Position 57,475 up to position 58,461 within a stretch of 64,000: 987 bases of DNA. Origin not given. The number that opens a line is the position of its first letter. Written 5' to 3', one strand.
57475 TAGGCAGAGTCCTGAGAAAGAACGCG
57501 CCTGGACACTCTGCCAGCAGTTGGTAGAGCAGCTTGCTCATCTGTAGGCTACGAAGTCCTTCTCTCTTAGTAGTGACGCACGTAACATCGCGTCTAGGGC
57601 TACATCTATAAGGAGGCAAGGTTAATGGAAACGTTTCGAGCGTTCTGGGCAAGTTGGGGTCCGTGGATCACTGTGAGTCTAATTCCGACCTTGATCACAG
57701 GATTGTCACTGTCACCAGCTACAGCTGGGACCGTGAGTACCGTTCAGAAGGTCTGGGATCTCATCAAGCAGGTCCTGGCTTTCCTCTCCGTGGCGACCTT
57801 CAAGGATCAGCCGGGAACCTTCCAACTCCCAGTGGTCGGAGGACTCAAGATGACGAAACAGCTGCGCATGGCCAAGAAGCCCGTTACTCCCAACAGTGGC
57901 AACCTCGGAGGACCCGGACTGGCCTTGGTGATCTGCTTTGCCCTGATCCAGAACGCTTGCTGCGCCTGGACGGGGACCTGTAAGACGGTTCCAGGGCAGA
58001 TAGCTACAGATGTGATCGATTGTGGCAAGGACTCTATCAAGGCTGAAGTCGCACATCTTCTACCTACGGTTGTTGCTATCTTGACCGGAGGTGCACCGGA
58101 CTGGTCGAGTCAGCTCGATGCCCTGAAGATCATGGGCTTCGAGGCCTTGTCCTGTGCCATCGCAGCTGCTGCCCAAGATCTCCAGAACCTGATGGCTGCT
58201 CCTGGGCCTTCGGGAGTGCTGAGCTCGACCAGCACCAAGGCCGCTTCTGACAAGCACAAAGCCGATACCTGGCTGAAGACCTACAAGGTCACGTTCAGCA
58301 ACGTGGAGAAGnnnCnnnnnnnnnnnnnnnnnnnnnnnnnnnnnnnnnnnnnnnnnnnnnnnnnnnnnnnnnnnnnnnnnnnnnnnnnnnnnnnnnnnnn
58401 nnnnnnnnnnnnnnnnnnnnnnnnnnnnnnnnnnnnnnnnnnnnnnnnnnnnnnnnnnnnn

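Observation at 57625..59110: Multi-TM membrane protein followed immediately by a papain-like C1 cysteine peptidase: unusual lysis cassette or effector pair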

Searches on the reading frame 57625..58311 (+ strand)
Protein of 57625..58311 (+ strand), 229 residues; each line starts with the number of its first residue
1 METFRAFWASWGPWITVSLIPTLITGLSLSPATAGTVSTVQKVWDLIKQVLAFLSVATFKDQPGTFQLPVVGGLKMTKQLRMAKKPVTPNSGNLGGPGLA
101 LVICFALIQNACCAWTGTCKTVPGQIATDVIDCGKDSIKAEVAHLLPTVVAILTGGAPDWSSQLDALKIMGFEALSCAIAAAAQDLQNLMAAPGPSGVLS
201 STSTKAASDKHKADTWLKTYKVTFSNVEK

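Call 4: search_protein_families(library=pfam, proteins=[window:57625-58311:+], max_evalue=0.1)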
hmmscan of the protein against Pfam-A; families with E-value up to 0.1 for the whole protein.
window:57625-58311:+ (229 aa): 1 family
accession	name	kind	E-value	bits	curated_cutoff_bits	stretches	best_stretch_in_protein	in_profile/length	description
PF03167.25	UDG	-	0.017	15.6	24.3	1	112-216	49-137/141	Uracil DNA glycosylase superfamily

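Call 5: search_protein_families(library=phrogs, proteins=[window:57625-58311:+], max_evalue=0.01)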
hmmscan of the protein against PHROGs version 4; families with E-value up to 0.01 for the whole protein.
window:57625-58311:+ (229 aa): 0 families

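Call 36: find_homologous_proteins(query=window:57625-58311:+, max_evalue=0.001)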
Query window:57625-58311:+ (229 aa): 14 proteins with E <= 0.001 among 574 candidates.
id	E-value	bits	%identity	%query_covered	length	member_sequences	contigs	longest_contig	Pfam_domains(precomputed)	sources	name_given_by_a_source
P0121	1.3e-121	423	100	84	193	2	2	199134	-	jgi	jgi:hypothetical protein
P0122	1.4e-45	174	46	84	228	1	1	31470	-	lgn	-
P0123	1.7e-44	170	43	99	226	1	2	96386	-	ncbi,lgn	-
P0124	1.1e-43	168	43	96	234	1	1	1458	-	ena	-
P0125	9.1e-41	158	41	99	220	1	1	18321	-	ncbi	-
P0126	3.7e-39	153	42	99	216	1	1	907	-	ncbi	-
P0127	2.4e-36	144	42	95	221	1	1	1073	-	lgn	-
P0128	1.8e-34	138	39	97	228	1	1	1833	-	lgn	-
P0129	7.7e-33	132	39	100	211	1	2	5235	-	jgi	jgi:hypothetical protein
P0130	6.5e-32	129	43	89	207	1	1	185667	-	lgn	-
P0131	7.0e-31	126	37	97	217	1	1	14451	-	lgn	-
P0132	1.4e-25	109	47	60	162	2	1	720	-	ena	-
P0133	3.1e-22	98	34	85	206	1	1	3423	-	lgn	-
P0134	2.1e-12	65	34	79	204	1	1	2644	-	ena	-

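Call 49: predict_structure(alignment_id=A6)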
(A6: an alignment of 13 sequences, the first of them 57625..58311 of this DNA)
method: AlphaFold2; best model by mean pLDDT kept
length: 229 residues; sequences in the alignment: 13
mean_pLDDT: 67.7   pTM: 0.46
mean pLDDT of the five models: 67.7, 66.0, 65.9, 63.3, 62.9
residues with pLDDT >= 90: 58; 70-90: 55; 50-70: 45; < 50: 71
segments of 3 or more residues with pLDDT < 50: 57-101, 103-107, 109-127
pLDDT, mean of each block of 10 residues (from residue 1): 69 74 61 61 69 56 39 34 37 37 47 43 49 88 93 92 92 94 92 75 91 94 72
secondary structure, 60 per line:
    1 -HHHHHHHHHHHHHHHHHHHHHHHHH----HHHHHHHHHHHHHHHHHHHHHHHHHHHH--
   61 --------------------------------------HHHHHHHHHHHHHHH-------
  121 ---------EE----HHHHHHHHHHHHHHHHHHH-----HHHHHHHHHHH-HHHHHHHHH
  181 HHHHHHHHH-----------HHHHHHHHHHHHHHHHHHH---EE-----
elements in order: H2-26 H31-58 H99-113 H136-154 H160-170 H172-189 H201-219

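Call 51: fold_search(model_id=the predicted structure, library=pdb)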
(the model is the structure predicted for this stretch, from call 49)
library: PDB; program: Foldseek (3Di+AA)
matches with E <= 10: 198; with E <= 0.001: 0
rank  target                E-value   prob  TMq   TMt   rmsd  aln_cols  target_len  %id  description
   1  9k7x_F                7.2e-01  0.51  0.21  0.44   6.1        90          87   12  Crystal structure of designed calcium-induced homotrimer C3-Ca1-DN*3-20 (released 2025-10-29)
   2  9tvu_t                8.5e-01  0.12  0.13  0.21  19.2       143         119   10  Structure of the Chlamydomonas reinhardtii chlororibosome (released 2026-02-18)
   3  7te2                  9.0e-01  0.80  0.25  0.28   4.9        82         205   17  Crystal Structure of AerR from Rhodobacter capsulatus at 2.25 A. (released 2022-08-31)
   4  8e8p_A                9.5e-01  0.21  0.21  0.22  17.6       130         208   15  GSTZ1A (released 2023-10-18)
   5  9cbo_E                1.1e+00  0.30  0.24  0.12  17.0       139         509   16  Methionine synthase from Thermus thermophilus HB8, Folate and Cobalamin Domains, Pre-Catalytic Conformation (Pre-Fol-o (released 2025-06-25)
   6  9k7w_A                1.2e+00  0.20  0.18  0.34   6.6        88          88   11  Crystal structure of designed nickel-induced homotrimer C3-Ni1-HH*3-18 (released 2025-10-29)
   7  9had_B                1.3e+00  0.41  0.17  0.34  12.8        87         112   11  Der f 21 dust mite allergen with computationally designed DerF21_b10 binder (released 2024-12-18)
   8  9k7w_E                1.4e+00  0.18  0.18  0.35   6.7        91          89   13  Crystal structure of designed nickel-induced homotrimer C3-Ni1-HH*3-18 (released 2025-10-29)
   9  9k7w_D                1.5e+00  0.16  0.18  0.35   7.2        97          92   18  Crystal structure of designed nickel-induced homotrimer C3-Ni1-HH*3-18 (released 2025-10-29)
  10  1wcr_A                1.5e+00  0.23  0.20  0.35   8.9        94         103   16  Trimeric Structure of the Enzyme IIA from Escherichia coli Phosphotransferase System Specific for N,N'-Diacetylchitobi (released 2005-01-19)
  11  9had_A                1.5e+00  0.21  0.17  0.33  22.2       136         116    8  Der f 21 dust mite allergen with computationally designed DerF21_b10 binder (released 2024-12-18)
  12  9cbo_D                1.5e+00  0.21  0.23  0.12  17.1       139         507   17  Methionine synthase from Thermus thermophilus HB8, Folate and Cobalamin Domains, Pre-Catalytic Conformation (Pre-Fol-o (released 2025-06-25)
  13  4p79                  2.0e+00  0.07  0.12  0.14  12.2        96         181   17  Crystal structure of mouse claudin-15 (released 2014-04-30)
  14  9k7x_D                2.3e+00  0.16  0.19  0.39   6.0        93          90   13  Crystal structure of designed calcium-induced homotrimer C3-Ca1-DN*3-20 (released 2025-10-29)
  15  5wp3_B                2.3e+00  0.09  0.12  0.23  12.4        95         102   15  Crystal Structure of EED in complex with EB22 (released 2017-09-13)
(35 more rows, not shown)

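Call 70: search_protein_families(library=ncbifam, proteins=[window:57625-58311:+], max_evalue=0.01)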
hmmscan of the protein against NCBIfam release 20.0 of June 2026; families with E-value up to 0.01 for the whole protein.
window:57625-58311:+ (229 aa): 0 families

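Call 90: find_homologous_proteins(query=A10, max_evalue=0.001)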
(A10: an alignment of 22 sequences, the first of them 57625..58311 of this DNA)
Query A10 (22 sequences) (229 aa, profile of the alignment): 11 proteins with E <= 0.001 among 8000 candidates.
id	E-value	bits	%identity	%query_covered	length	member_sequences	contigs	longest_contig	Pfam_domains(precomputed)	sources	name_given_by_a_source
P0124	5.4e-85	302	43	96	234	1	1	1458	-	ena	-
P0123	9.9e-83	295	43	99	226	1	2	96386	-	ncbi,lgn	-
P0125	7.4e-82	292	41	99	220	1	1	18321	-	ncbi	-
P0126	1.4e-79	285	42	99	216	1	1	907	-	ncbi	-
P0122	1.1e-77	278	46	84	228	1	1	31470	-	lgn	-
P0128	8.4e-77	275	39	97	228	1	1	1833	-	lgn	-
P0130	1.1e-75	272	43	89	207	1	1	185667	-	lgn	-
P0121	6.6e-51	191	100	84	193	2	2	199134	-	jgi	jgi:hypothetical protein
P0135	3.2e-34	136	22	40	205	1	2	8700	-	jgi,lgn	jgi:hypothetical protein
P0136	2.5e-12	65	26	28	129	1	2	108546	-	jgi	-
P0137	2.2e-11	62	24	52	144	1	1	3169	-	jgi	jgi:hypothetical protein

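Call 96: search_protein_representatives(alignment_id=A6)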
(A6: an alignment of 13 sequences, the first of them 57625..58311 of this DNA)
Query: 13 sequences, 218 profile positions. Proteins with E-value up to 0.001 (for the whole library): 656; up to 1e-10: 161; up to 1e-30: 38. The best 150 are listed.
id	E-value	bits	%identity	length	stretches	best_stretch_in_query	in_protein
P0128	9.9e-83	293.4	-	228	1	2-216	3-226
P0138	5.9e-76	271.2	-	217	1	5-216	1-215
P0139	8.1e-70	251.2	-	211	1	1-216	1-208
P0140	3.6e-69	249.1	-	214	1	1-216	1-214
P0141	7.5e-69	248.0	-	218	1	1-217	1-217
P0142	7.5e-68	244.7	-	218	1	1-215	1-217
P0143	9.3e-67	241.2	-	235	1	5-216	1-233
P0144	2.1e-65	236.7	-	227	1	3-215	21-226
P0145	4.0e-65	235.8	-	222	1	1-214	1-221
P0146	6.5e-65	235.1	-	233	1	1-216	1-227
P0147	4.0e-64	232.6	-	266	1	6-215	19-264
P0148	6.8e-62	225.3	-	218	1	1-215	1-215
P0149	2.3e-60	220.2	-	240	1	1-215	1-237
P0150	2.0e-59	217.2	-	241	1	1-197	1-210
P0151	2.9e-59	216.7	-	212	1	2-216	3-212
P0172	1.4e-33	132.7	-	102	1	1-87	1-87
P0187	1.1e-20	90.5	-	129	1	94-216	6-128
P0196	7.1e-19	84.6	-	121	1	97-215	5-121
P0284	4.0e-11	59.3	-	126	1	91-216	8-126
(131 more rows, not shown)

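Call 98: find_encoding_contigs(protein=P0187, flank=5000, max_places=2)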
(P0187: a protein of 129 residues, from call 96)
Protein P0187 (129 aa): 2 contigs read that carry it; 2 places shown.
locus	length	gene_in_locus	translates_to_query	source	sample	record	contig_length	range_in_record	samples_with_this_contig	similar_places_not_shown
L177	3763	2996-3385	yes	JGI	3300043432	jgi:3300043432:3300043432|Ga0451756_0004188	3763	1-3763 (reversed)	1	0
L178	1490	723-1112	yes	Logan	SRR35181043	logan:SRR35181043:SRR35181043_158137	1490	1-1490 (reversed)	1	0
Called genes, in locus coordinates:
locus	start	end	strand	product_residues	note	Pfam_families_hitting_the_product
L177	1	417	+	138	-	?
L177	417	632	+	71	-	-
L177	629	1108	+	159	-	-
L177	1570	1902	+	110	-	-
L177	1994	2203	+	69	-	-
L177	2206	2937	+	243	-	-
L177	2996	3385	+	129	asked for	-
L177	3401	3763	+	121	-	?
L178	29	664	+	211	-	-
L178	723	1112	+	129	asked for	-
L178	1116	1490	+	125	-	?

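Call 102: find_encoding_contigs(protein=P0284, flank=5000, max_places=2)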
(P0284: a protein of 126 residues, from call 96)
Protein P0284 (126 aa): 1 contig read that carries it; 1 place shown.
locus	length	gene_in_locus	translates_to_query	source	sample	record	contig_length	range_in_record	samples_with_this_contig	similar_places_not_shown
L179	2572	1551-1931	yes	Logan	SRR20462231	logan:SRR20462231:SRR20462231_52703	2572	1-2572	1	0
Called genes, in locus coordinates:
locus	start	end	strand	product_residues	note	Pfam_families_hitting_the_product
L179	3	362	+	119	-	?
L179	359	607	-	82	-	-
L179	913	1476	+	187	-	-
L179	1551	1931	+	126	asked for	-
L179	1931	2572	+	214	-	?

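Call 103: find_encoding_contigs(protein=P0196, flank=5000, max_places=2)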
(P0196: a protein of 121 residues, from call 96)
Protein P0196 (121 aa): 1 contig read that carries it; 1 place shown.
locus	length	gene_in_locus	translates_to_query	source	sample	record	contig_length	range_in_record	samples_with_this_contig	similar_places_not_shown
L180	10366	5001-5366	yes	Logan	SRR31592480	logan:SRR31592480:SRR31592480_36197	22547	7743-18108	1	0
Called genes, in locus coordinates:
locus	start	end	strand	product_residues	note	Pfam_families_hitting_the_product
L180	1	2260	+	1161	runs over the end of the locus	-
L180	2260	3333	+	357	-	-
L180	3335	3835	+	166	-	-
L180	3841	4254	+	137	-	-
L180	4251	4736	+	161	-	-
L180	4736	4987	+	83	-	-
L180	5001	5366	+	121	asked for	-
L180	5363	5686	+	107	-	-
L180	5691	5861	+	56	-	-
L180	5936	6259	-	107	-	-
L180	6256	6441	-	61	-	-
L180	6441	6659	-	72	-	-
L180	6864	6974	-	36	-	-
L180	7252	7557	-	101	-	-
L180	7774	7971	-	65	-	-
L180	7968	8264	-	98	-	-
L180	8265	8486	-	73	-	-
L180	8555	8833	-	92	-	-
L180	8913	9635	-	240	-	PF01510:Amidase_2 (weak)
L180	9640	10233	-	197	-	-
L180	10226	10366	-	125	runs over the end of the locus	-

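Call 104: find_encoding_contigs(protein=P0172, flank=5000, max_places=2)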
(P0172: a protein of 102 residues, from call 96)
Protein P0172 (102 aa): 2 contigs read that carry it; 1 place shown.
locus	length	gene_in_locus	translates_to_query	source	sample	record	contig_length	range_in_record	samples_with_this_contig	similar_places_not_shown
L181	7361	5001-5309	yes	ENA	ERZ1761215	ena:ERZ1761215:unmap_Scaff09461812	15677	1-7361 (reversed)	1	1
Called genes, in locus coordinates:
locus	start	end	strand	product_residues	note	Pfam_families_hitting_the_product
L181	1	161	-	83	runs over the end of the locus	-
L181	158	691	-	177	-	-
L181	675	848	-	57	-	-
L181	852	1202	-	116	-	PF00166:Cpn10 (weak)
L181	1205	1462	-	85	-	-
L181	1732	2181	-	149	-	-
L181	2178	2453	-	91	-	-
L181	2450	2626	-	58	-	-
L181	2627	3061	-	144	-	-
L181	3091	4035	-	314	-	-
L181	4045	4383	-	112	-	-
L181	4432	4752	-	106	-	-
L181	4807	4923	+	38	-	-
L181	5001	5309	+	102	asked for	-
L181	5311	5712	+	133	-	-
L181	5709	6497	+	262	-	-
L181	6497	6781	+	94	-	-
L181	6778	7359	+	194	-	?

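Call 106: search_protein_families(library=pfam, proteins=[L181:5709-6494:+, L181:5311-5709:+, L181:6497-6778:+, L179:1931-2572:+, L179:913-1473:+, L180:3335-3832:+, L180:3841-4251:+, L180:4251-4733:+, L180:5363-5683:+, L180:2260-3330:+], max_evalue=0.05)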
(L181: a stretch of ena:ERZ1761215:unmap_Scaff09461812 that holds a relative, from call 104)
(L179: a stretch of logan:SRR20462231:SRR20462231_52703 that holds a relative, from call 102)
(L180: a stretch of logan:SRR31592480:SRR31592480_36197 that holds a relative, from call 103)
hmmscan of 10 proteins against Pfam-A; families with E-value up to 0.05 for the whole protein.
L181:5709-6494:+ (262 aa): 0 families

L181:5311-5709:+ (133 aa): 0 families

L181:6497-6778:+ (94 aa): 0 families

L179:1931-2572:+ (214 aa): 0 families

L179:913-1473:+ (187 aa): 0 families

L180:3335-3832:+ (166 aa): 0 families

L180:3841-4251:+ (137 aa): 1 family
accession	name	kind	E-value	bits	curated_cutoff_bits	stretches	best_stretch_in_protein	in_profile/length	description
PF11283.13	DUF3084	-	0.026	14.9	25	1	5-26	9-30/77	Protein of unknown function (DUF3084)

L180:4251-4733:+ (161 aa): 1 family
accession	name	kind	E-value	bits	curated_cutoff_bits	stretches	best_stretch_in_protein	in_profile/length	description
PF09682.15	Phage_holin_6_1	-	1.3e-06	29.1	24.9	1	43-145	4-92/101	Bacteriophage holin of superfamily 6 (Holin_LLH)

L180:5363-5683:+ (107 aa): 0 families

L180:2260-3330:+ (357 aa): 0 families
